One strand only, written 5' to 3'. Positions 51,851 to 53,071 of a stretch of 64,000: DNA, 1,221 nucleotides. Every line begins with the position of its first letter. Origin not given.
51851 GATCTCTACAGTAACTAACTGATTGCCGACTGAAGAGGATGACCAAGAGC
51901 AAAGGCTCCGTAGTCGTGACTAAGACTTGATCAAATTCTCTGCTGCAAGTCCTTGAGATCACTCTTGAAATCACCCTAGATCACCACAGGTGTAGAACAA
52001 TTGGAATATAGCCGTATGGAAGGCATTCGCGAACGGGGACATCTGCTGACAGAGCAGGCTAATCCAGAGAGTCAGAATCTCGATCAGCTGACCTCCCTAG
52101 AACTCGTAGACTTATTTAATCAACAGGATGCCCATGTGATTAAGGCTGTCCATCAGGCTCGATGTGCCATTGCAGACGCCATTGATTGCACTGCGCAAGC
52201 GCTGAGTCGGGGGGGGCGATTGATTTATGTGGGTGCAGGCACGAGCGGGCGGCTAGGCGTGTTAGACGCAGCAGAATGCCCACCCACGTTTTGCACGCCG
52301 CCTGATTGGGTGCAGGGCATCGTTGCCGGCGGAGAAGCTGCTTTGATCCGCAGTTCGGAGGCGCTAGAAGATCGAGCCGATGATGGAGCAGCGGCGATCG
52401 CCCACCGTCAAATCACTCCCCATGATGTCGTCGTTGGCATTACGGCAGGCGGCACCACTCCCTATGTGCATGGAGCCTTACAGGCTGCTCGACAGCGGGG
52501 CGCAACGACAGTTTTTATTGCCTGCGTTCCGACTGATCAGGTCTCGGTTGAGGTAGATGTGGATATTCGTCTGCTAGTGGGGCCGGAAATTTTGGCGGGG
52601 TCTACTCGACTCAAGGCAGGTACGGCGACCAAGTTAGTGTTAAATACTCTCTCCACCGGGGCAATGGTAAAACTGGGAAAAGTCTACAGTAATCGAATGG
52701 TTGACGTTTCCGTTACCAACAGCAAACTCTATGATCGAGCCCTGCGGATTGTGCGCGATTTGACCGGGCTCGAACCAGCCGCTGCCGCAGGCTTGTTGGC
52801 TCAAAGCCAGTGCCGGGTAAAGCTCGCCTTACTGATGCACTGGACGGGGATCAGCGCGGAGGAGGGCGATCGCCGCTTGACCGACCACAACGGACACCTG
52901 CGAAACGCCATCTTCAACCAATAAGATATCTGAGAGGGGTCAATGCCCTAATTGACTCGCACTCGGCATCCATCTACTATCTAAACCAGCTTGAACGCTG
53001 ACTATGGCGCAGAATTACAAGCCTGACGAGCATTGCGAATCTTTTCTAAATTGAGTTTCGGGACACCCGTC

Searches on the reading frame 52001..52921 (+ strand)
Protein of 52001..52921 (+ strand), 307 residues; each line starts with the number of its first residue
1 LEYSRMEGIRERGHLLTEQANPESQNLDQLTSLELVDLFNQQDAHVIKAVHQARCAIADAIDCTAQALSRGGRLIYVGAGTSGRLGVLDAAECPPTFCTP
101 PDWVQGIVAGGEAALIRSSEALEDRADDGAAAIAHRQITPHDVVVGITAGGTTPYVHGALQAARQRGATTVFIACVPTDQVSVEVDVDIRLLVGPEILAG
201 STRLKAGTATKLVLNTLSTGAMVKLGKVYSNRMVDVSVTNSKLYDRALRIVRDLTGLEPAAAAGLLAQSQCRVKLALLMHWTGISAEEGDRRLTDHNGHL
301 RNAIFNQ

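Call 22: search_protein_families(library=pfam, proteins=[window:52001-52921:+], max_evalue=0.001)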
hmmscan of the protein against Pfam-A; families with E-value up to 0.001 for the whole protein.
window:52001-52921:+ (307 aa): 5 families
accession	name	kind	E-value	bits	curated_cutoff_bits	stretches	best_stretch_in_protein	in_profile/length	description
PF22645.1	GKRP_SIS_N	-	1.9e-18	66.7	27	1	57-162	2-111/113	Glucokinase regulatory protein N-terminal SIS domain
PF20741.3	GKRP-like_C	-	8.9e-09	36.2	27.7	1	230-269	1-40/100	C-terminal lid domain of glucokinase regulatory protein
PF13580.11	SIS_2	-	3.6e-07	30.7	27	1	46-171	9-134/138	SIS domain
PF01380.27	SIS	-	5.1e-07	30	25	1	137-210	50-121/131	SIS domain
PF22198.1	GKRP_SIS_2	-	8.4e-07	29.4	27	1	57-114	7-64/191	Glucokinase regulatory protein, second SIS domain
